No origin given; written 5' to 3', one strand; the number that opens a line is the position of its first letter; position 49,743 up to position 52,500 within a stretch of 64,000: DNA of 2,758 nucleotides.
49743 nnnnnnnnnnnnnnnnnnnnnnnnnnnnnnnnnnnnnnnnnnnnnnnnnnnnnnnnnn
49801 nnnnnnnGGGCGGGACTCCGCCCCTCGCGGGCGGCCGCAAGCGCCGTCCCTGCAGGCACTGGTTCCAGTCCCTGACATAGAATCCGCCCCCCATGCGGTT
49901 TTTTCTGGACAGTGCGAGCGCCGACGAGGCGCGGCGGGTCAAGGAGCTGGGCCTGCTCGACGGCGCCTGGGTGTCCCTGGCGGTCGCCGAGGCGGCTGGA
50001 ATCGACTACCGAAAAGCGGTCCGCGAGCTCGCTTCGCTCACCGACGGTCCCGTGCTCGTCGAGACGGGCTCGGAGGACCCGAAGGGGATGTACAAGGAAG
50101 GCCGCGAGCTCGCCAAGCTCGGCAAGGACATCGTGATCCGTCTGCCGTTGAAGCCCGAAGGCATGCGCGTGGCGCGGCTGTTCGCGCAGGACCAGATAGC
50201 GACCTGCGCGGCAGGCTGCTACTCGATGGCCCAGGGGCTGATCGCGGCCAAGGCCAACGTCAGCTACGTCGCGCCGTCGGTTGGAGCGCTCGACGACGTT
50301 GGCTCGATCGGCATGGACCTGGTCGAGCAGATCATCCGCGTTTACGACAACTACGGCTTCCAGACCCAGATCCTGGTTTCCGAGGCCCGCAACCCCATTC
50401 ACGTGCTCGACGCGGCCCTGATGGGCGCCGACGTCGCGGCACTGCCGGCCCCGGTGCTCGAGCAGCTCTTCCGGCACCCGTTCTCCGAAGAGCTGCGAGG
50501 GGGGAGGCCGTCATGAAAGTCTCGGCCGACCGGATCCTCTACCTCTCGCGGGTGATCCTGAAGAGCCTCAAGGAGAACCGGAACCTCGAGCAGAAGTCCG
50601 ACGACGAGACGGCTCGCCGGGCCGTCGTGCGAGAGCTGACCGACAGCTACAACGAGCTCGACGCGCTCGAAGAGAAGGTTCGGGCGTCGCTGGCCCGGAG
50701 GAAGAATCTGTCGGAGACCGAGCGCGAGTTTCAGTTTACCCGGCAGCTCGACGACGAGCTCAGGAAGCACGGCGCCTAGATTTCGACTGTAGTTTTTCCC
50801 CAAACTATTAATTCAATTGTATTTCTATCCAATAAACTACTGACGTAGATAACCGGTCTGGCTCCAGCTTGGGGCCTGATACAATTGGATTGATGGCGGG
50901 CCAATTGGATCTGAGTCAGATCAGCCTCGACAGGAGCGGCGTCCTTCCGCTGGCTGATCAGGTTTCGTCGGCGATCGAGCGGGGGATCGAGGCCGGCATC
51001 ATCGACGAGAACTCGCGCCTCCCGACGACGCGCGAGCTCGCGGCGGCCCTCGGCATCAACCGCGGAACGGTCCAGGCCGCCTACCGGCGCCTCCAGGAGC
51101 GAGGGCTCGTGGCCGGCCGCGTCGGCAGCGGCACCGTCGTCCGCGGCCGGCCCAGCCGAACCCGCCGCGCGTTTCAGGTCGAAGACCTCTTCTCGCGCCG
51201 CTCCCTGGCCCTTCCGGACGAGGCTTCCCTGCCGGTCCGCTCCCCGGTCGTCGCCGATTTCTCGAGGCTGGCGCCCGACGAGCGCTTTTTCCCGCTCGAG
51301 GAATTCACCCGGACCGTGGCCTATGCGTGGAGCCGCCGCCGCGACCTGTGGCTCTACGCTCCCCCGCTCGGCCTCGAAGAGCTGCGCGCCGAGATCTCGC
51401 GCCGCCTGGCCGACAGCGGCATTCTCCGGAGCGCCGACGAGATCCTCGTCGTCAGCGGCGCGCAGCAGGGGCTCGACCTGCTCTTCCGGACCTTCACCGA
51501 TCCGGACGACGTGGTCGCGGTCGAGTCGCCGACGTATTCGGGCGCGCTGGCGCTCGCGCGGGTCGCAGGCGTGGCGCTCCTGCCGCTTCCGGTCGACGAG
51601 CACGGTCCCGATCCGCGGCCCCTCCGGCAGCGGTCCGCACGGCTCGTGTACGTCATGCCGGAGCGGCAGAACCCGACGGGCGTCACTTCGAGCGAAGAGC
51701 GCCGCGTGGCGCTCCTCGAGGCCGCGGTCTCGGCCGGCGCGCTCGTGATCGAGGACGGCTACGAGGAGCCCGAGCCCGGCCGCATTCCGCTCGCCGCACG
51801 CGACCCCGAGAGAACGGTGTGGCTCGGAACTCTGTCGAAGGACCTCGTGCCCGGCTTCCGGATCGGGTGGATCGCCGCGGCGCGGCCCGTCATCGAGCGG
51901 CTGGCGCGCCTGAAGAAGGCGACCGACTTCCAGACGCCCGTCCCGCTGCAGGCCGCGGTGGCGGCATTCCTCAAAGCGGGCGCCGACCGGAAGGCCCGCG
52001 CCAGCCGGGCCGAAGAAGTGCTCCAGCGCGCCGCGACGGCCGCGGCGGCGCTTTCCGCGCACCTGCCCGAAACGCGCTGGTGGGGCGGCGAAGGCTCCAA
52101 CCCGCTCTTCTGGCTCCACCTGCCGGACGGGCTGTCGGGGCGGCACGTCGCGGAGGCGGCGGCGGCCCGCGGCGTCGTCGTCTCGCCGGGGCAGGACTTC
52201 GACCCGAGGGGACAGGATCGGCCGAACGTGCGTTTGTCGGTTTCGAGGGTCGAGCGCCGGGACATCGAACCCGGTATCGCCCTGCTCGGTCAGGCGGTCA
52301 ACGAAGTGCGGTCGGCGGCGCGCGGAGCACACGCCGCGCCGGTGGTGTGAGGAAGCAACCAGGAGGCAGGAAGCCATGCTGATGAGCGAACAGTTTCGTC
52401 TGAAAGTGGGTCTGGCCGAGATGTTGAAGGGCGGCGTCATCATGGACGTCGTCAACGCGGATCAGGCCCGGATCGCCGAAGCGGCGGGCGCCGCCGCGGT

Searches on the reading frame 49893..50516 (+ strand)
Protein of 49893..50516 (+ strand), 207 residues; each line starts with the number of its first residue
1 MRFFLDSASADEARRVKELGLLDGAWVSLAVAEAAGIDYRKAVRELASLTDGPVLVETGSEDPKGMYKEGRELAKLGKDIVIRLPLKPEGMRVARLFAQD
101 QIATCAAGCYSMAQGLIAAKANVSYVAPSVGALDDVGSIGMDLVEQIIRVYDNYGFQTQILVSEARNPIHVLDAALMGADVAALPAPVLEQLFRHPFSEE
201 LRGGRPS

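Call 52: search_protein_families(library=pfam, proteins=[window:49893-50516:+], max_evalue=0.0001)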
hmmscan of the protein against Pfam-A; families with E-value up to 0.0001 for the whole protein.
window:49893-50516:+ (207 aa): 1 family
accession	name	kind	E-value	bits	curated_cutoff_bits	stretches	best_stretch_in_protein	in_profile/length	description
PF00923.25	TAL_FSA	-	1.2e-28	100.7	27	1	42-197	65-237/285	Transaldolase/Fructose-6-phosphate aldolase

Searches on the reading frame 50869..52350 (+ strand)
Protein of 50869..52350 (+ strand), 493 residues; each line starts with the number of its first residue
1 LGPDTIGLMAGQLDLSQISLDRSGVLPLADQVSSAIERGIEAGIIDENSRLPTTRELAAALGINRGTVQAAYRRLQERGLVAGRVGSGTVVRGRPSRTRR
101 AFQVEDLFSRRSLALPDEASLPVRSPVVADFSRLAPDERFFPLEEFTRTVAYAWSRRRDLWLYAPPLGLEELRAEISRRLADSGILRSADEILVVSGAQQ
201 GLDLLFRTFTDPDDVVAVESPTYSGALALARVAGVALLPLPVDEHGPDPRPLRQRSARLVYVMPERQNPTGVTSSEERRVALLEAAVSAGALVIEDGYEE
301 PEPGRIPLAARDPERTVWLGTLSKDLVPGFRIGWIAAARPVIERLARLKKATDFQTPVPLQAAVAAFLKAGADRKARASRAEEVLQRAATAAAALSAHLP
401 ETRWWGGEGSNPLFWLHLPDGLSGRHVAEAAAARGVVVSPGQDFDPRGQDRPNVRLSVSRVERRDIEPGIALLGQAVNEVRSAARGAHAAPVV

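Call 36: search_protein_families(library=pfam, proteins=[window:50869-52350:+], max_evalue=0.0001)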
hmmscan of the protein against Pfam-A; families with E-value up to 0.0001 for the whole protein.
window:50869-52350:+ (493 aa): 4 families
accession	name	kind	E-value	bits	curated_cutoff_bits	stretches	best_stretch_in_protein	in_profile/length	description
PF00155.27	Aminotran_1_2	-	7.8e-25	88.3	19.7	1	158-467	33-355/361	Aminotransferase class I and II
PF00392.27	GntR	-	2.4e-14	53.2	27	1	28-91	1-64/64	Bacterial regulatory proteins, gntR family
PF13412.12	HTH_24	-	1.2e-05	25.2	21.9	1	44-81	11-47/48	Winged helix-turn-helix DNA-binding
PF12802.13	MarR_2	-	9.5e-05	22.9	27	0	52-82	21-51/61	MarR family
